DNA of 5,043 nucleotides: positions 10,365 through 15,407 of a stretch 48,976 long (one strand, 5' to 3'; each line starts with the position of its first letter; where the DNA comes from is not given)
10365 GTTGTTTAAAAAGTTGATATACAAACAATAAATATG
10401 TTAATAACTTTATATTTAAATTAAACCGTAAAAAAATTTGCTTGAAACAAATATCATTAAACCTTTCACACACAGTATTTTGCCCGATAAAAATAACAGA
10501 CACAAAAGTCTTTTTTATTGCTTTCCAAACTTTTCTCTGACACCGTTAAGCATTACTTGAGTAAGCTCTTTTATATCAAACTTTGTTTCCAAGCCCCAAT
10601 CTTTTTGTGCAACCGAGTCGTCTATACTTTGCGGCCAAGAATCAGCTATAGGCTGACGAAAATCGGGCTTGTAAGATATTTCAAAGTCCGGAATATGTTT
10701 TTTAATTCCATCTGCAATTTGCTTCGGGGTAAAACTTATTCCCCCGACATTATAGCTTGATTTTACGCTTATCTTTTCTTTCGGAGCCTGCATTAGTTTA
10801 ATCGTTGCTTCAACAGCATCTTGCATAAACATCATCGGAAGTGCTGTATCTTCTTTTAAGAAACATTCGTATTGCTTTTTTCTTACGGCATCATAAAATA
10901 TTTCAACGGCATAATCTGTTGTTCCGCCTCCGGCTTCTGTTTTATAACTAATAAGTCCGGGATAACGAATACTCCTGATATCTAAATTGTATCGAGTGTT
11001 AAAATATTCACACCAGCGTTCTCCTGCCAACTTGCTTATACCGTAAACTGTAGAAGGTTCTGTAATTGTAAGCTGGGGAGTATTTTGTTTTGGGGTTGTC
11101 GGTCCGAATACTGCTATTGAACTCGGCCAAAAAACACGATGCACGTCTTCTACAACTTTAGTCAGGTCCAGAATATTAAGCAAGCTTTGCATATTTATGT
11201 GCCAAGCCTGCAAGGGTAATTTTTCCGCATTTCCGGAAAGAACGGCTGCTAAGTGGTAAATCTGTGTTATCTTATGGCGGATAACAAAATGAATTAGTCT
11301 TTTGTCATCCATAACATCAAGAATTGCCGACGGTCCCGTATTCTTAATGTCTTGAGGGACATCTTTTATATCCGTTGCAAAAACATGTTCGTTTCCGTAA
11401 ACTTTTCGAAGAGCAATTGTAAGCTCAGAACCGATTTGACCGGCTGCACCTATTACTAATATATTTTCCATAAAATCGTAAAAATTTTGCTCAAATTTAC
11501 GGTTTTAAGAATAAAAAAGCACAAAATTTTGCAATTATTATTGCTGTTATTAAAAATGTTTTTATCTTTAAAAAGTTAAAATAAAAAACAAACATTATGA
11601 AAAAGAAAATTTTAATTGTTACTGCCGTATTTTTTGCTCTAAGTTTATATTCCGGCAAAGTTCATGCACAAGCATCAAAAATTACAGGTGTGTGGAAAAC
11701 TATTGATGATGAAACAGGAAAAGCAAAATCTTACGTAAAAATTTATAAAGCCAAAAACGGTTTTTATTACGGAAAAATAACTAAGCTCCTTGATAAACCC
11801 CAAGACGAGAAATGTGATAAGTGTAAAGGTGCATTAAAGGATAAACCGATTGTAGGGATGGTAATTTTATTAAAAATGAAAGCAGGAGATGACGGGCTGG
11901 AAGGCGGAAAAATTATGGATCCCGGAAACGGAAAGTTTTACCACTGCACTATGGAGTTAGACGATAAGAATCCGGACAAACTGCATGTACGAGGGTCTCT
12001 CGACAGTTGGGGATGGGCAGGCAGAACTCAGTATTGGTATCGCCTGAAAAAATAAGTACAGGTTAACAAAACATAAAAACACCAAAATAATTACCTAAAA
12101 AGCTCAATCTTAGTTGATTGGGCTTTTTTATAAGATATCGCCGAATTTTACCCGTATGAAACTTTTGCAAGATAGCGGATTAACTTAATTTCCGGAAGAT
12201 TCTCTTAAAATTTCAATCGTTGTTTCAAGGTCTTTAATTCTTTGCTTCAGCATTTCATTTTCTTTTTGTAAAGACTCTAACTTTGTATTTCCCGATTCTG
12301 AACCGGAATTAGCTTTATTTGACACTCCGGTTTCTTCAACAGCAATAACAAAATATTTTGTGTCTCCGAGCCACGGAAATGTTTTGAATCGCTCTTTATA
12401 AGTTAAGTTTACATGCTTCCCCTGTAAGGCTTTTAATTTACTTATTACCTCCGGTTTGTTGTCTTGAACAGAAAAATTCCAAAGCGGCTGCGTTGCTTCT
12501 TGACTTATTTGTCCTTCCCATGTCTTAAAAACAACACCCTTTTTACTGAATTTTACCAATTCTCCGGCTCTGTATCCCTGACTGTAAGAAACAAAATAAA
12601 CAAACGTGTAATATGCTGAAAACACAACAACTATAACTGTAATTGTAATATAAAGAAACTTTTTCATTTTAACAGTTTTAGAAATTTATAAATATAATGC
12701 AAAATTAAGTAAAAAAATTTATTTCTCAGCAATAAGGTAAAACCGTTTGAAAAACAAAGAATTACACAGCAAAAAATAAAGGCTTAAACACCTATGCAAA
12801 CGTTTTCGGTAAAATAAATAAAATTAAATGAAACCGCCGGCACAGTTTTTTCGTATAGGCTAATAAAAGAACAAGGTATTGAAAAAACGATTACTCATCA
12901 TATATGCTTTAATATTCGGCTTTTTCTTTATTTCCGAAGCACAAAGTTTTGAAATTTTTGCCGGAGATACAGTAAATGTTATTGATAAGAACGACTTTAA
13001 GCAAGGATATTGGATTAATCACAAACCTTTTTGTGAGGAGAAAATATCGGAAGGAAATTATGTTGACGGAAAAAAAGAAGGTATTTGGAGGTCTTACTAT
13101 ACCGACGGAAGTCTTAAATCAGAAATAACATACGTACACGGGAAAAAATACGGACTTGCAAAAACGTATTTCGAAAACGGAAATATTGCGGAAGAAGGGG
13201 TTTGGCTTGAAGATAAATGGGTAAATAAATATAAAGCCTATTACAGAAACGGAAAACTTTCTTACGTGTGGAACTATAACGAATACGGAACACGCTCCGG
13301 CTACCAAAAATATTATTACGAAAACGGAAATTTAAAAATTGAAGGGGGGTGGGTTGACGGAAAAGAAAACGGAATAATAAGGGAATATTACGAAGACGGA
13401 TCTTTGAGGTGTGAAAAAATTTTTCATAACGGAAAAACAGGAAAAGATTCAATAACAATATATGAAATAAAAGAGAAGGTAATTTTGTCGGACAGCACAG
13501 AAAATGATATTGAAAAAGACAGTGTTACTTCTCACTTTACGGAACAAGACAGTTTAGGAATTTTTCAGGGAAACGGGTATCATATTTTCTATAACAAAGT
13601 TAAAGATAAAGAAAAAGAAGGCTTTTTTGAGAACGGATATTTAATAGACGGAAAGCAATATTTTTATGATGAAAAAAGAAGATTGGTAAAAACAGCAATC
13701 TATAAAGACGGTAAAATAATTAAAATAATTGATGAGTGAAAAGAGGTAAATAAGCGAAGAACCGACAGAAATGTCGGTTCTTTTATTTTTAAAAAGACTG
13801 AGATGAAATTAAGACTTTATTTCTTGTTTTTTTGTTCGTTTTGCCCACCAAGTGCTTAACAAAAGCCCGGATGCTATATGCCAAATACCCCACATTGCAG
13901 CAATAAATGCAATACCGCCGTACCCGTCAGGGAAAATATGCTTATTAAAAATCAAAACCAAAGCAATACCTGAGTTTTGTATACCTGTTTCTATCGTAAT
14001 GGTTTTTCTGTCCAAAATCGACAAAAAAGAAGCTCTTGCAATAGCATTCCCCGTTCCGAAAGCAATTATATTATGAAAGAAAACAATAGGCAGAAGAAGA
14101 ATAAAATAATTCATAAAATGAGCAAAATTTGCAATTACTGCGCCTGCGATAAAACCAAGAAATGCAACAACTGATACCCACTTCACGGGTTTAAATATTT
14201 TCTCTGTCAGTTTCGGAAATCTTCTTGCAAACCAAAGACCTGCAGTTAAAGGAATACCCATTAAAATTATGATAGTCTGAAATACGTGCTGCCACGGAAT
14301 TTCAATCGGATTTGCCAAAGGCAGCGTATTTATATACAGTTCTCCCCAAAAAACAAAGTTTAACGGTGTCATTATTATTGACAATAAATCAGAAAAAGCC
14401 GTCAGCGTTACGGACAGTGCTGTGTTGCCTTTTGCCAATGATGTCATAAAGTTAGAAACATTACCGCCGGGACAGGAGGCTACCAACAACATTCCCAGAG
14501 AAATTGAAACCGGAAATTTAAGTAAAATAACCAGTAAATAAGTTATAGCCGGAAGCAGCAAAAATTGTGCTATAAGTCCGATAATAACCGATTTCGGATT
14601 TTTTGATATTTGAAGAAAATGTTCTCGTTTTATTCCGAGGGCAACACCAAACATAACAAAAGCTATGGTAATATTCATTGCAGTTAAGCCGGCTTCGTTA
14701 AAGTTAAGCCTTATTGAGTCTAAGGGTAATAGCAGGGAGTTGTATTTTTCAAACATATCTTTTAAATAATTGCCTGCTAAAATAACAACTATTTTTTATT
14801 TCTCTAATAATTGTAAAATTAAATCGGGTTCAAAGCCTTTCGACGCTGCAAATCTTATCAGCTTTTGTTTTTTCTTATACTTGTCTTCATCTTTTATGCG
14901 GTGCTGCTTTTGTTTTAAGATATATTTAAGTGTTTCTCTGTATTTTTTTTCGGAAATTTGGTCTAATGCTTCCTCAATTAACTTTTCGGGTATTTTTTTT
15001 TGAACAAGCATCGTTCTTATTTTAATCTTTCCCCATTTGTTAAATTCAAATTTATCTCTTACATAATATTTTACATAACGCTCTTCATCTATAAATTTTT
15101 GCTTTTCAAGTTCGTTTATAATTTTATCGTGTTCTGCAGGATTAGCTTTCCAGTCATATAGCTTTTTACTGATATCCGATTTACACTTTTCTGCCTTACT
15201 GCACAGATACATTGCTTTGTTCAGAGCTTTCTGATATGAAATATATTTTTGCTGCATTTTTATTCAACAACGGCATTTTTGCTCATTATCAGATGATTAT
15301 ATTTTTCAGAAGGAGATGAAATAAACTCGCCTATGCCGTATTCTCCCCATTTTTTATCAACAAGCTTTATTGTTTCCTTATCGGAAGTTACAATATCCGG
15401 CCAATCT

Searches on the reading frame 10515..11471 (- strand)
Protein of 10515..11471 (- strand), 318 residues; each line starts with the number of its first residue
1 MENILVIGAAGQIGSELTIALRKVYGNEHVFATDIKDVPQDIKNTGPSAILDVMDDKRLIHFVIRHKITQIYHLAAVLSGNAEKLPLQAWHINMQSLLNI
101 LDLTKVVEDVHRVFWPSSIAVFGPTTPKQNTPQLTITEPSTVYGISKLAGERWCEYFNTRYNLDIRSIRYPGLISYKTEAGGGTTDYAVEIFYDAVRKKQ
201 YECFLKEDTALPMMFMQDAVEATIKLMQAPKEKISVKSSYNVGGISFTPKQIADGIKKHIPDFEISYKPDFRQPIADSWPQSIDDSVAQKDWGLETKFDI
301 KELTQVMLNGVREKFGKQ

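Call 6: search_protein_families(library=pfam, proteins=[window:10515-11471:-], max_evalue=0.001)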
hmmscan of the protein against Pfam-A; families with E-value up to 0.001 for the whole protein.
window:10515-11471:- (318 aa): 5 families
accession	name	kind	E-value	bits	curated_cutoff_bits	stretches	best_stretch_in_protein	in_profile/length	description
PF01370.27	Epimerase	-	1.5e-27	97.1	20.9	1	4-243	1-240/240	NAD dependent epimerase/dehydratase family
PF16363.11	GDP_Man_Dehyd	-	5.1e-15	56.2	27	1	5-303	1-328/332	GDP-mannose 4,6 dehydratase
PF04321.23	RmlD_sub_bind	-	6.5e-12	45.6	27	1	3-159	2-141/287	RmlD substrate binding domain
PF07993.18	NAD_binding_4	-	4.2e-06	26.5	20.1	1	65-214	86-248/258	Male sterility protein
PF02719.21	Polysacc_synt_2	-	9.3e-05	22.2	20.2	0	4-105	1-116/293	Polysaccharide biosynthesis protein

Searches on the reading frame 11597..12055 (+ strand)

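Call 6: search_protein_families(library=pfam, proteins=[window:11597-12055:+], max_evalue=0.001)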
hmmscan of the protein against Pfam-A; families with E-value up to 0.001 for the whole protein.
window:11597-12055:+ (152 aa): 1 family
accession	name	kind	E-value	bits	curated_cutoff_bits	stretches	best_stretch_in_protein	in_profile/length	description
PF09917.15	DUF2147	-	1.8e-26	93.4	27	1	31-149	1-112/112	Uncharacterized protein conserved in bacteria (DUF2147)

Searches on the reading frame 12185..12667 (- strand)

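Call 6: search_protein_families(library=pfam, proteins=[window:12185-12667:-], max_evalue=0.001)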
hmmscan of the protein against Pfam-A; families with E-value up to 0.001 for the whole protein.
window:12185-12667:- (160 aa): 0 families

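Call 24: search_protein_families(library=ncbifam, proteins=[window:12185-12667:-], max_evalue=0.01)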
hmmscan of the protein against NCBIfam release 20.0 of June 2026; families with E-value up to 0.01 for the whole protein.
window:12185-12667:- (160 aa): 1 family
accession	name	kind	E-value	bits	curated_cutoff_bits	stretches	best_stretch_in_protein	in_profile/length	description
NF041669.1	GvpT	domain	0.00067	20.2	80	1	112-152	81-121/123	GvpT/GvpP family gas vesicle accessory protein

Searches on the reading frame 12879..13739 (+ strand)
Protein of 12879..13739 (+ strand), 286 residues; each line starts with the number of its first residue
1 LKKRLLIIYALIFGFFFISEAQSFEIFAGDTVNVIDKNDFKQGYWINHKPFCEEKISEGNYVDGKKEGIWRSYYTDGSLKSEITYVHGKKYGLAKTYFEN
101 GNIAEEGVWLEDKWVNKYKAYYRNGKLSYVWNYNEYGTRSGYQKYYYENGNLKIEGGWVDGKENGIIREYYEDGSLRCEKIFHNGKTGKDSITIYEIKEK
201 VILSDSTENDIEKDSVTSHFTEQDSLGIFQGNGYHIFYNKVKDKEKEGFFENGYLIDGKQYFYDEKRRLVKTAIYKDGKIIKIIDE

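Call 6: search_protein_families(library=pfam, proteins=[window:12879-13739:+], max_evalue=0.001)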
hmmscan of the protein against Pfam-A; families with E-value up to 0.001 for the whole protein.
window:12879-13739:+ (286 aa): 1 family
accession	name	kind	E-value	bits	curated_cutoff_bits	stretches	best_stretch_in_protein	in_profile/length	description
PF07661.19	MORN_2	-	7.6e-17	59.9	29.6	1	66-86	1-21/22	MORN repeat variant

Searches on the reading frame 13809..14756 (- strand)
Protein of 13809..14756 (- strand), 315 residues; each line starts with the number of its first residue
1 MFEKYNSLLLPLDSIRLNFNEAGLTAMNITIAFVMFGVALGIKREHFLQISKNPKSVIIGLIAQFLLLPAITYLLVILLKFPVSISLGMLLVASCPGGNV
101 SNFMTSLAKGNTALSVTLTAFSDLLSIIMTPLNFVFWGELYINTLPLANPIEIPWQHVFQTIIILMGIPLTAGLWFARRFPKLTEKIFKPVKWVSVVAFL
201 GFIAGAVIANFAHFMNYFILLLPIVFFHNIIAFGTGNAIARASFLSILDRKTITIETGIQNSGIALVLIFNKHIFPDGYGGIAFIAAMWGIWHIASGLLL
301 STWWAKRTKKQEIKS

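Call 6: search_protein_families(library=pfam, proteins=[window:13809-14756:-], max_evalue=0.001)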
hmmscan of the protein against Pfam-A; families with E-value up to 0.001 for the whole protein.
window:13809-14756:- (315 aa): 2 families
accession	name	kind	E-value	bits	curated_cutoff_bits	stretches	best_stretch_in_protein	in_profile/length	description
PF01758.21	SBF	-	4.6e-36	124.7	24.3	1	29-210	2-184/191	Sodium Bile acid symporter family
PF13593.11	SBF_like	-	1.1e-13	51.6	25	1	24-287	32-293/313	SBF-like CPA transporter family (DUF4137)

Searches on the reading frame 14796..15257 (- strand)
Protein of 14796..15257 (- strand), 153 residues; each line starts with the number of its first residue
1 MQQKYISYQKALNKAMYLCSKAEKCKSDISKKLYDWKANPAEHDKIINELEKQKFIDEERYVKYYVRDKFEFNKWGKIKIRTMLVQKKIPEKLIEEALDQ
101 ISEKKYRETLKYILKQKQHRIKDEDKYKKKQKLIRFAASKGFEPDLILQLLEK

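Call 6: search_protein_families(library=pfam, proteins=[window:14796-15257:-], max_evalue=0.001)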
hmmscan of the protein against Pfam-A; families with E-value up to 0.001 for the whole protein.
window:14796-15257:- (153 aa): 3 families
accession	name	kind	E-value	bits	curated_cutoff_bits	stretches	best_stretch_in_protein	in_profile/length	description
PF02631.22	RecX_HTH2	-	2.8e-13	50.3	26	1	57-98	1-42/42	RecX, second three-helix domain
PF21981.2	RecX_HTH3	-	2.1e-09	37.8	26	1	108-150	5-47/48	RecX, third three-helix domain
PF21982.2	RecX_HTH1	-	3.6e-07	30.5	26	0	11-50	1-40/40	RecX, first three-helix domain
